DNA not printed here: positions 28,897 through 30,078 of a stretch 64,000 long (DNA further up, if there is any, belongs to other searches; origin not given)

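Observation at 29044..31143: Secreted protein combining an unnamed six-fold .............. repeat module with a GH25/DUF1906-like domain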

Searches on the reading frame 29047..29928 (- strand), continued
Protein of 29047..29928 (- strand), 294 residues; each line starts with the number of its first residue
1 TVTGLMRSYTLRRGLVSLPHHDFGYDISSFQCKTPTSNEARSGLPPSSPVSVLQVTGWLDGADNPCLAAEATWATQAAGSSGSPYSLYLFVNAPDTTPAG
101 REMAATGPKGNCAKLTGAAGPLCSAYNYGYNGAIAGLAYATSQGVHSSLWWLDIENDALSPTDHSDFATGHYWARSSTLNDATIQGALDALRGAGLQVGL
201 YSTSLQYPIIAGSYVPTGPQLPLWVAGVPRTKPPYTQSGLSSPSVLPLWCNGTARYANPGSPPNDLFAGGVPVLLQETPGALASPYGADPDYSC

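Call 39: find_encoding_contigs(protein=P0124, flank=6000, max_places=2)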
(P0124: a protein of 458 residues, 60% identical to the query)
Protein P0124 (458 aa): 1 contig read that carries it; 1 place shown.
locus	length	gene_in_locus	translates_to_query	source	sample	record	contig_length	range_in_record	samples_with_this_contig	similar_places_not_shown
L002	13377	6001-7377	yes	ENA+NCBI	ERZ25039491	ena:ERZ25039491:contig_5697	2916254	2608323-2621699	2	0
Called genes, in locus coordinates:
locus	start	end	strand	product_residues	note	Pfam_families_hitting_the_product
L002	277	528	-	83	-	-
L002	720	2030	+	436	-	PF02518:HATPase_c, PF10646:Germane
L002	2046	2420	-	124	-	PF02410:RsfS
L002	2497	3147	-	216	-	PF01467:CTP_transf_like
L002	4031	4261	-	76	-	-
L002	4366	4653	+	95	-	PF01474:DAHP_synth_2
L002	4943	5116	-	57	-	-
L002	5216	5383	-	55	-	-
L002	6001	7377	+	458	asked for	-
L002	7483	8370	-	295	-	PF00300:His_Phos_1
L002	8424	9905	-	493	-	PF05762:VWA_CoxE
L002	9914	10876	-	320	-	PF00158:Sigma54_activat (faint), PF12774:AAA_6 (faint), PF13191:AAA_16, PF07724:AAA_2 (faint), PF13401:AAA_22 (weak), PF00004:AAA, PF07726:AAA_3 (faint), PF07728:AAA_5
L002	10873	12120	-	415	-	PF00171:Aldedh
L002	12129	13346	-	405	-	PF00696:AA_kinase, PF01472:PUA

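Call 52: search_solved_structures(query=A4, max_evalue=10, show_alignments=2)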
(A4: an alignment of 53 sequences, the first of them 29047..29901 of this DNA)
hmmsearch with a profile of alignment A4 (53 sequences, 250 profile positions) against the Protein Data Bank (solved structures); distinct sequences matched with E-value up to 10: 1.
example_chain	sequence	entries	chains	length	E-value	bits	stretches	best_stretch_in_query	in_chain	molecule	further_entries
1jfx_A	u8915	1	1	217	0.021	17.6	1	177-207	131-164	1,4-beta-N-Acetylmuramidase M1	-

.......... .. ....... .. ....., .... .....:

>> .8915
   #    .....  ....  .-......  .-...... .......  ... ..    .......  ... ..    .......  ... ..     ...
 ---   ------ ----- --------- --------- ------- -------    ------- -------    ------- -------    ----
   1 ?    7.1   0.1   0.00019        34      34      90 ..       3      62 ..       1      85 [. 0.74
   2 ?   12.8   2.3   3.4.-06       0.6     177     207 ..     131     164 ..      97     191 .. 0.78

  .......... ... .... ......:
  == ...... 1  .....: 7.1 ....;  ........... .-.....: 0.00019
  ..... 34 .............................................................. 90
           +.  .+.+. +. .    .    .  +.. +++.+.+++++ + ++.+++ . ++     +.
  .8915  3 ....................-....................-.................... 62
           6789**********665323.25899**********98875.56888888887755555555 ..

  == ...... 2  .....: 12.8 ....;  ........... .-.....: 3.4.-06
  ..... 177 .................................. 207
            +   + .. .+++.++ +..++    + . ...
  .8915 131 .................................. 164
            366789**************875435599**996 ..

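Call 60: search_protein_families(library=ncbifam, proteins=[P0205], max_evalue=0.01)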
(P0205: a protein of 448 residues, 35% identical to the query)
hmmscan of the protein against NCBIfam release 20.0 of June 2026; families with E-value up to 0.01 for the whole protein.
P0205 (448 aa): 1 family
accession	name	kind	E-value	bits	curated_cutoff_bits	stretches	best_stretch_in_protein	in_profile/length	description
NF034186.3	PRK14891.1-1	equivalog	0.0033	17.3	73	0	5-22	12-29/51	50S ribosomal protein L24e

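Call 61: find_related_loci(query=A3, collection=genome_contigs, flank=3000)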
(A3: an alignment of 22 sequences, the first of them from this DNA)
Query A3 (285 aa) in genome_contigs; peptide patterns used: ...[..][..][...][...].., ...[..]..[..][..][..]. (x = any residue, [..] = any of these).
507 stretches matched a pattern; 470 encode a relative of the query (tblastn E <= 1e-3); the best 80 are kept; 80 distinct loci.
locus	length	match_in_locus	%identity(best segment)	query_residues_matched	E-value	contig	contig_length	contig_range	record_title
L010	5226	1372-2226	93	1-285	9e-178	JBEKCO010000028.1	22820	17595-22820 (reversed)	MAG: Acidimicrobiales bacterium isolate SPRUCE 161 SPRUCE_161_28, whole genome shotgun sequence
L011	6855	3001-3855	79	1-285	3e-150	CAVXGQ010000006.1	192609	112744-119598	MAG: uncultured Acidimicrobiaceae bacterium isolate MFD04492.bin.1.56 genome assembly, contig: contig_8621, whole genome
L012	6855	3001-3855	75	1-285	4e-131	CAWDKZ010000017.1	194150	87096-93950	MAG: uncultured Acidimicrobiaceae bacterium isolate MFD04492.bin.2.18 genome assembly, contig: contig_8209, whole genome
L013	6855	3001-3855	73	1-285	2e-130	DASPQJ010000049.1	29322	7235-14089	MAG TPA_asm: Acidimicrobiales bacterium isolate SMAG_U12196 k141_169898, whole genome shotgun sequence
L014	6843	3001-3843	68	5-285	1e-125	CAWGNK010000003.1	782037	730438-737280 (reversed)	MAG: uncultured Acidimicrobiaceae bacterium isolate MFD01112.bin.1.68 genome assembly, contig: contig_2766, whole genome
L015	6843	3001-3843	71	5-285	1e-125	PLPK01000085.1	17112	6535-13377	MAG: Acidimicrobiaceae bacterium isolate bog_793 73.20120700_S3D.46_contig_8835, whole genome shotgun sequence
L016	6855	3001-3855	67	1-285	4e-121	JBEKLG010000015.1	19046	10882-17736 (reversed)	MAG: Acidimicrobiales bacterium isolate SPRUCE 365 SPRUCE_365_15, whole genome shotgun sequence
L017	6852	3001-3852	58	1-285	3e-116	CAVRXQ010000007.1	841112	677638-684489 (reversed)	MAG: uncultured Acidimicrobiaceae bacterium isolate MFD02248.bin.1.65 genome assembly, contig: contig_9537, whole genome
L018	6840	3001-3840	68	5-285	1e-112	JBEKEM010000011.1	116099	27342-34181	MAG: Acidimicrobiales bacterium isolate SPRUCE 206 SPRUCE_206_11, whole genome shotgun sequence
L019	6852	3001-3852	55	1-285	3e-110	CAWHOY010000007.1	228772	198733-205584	MAG: uncultured Acidimicrobiaceae bacterium isolate MFD09222.bin.1.185 genome assembly, contig: contig_79452, whole geno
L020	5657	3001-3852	55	1-285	1e-108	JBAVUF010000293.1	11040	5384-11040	MAG: Acidimicrobiales bacterium isolate MFD02913_ilm_asm_bin1 k127_72097, whole genome shotgun sequence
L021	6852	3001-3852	55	1-285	8e-109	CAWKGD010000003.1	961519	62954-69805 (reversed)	MAG: uncultured Acidimicrobiaceae bacterium isolate MFD09222.bin.1.182 genome assembly, contig: contig_73580, whole geno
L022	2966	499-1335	59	7-285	3e-109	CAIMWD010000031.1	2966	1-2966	MAG: uncultured Acidimicrobiaceae bacterium isolate AlinenLipids_bin-1554 genome assembly, contig: bin-1554:031/137, who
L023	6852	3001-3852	56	1-285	2e-111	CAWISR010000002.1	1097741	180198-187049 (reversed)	MAG: uncultured Acidimicrobiaceae bacterium isolate MFD09222.bin.2.34 genome assembly, contig: contig_67862, whole genom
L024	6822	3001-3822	62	10-285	1e-103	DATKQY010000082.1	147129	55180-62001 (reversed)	MAG TPA_asm: Acidimicrobiales bacterium isolate SMAG_U14014 k141_1128798, whole genome shotgun sequence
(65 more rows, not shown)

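Call 64: fold_search(model_id=the predicted structure, library=viral)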
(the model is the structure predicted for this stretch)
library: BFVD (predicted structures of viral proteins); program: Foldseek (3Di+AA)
matches with E <= 10: 196; with E <= 0.001: 19
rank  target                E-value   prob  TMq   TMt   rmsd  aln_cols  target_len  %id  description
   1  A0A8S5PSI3            6.6e-06  1.00  0.46  0.23   7.2       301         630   13  lysozyme [Siphoviridae sp. ct96x5]
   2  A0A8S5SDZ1            9.4e-06  1.00  0.45  0.40   6.0       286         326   15  lysozyme [Caudovirales sp. ctrNG92]
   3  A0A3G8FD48            1.3e-05  1.00  0.45  0.43   5.4       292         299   14  lysozyme [Streptococcus phage CHPC1062]
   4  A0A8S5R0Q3            2.6e-05  1.00  0.49  0.30   7.7       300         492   15  lysozyme [Siphoviridae sp. ctyvQ1]
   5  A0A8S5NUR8            4.6e-05  1.00  0.48  0.39   5.5       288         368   13  lysozyme [Siphoviridae sp. ctnMb19]
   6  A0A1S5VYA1            5.1e-05  1.00  0.49  0.39   8.3       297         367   12  (no name in the UniProt tables at hand)
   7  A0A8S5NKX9            5.8e-05  1.00  0.47  0.31   6.0       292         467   14  lysozyme [Siphoviridae sp. ctK0l2]
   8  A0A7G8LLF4            8.3e-05  1.00  0.47  0.45   6.8       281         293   13  lysozyme [Gordonia phage Bunnybear]
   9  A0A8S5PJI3            1.0e-04  1.00  0.45  0.42   6.5       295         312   17  lysozyme [Siphoviridae sp. ctOSJ35]
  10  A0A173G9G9            1.1e-04  1.00  0.46  0.47   5.2       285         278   14  lysozyme [Propionibacterium phage PFR2]
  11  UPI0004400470         1.1e-04  1.00  0.44  0.54   8.9       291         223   18  (no name look-up for this kind of identifier)
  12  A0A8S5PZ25            1.4e-04  1.00  0.47  0.47   5.7       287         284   13  lysozyme [Myoviridae sp. ctQYc56]
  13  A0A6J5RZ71            1.4e-04  1.00  0.44  0.49   7.7       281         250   14  lysozyme [uncultured Caudovirales phage]
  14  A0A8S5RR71            3.6e-04  1.00  0.46  0.12   6.8       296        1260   12  (no name in the UniProt tables at hand)
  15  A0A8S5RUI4            4.0e-04  1.00  0.41  0.33   7.7       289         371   12  lysozyme [Ackermannviridae sp.]
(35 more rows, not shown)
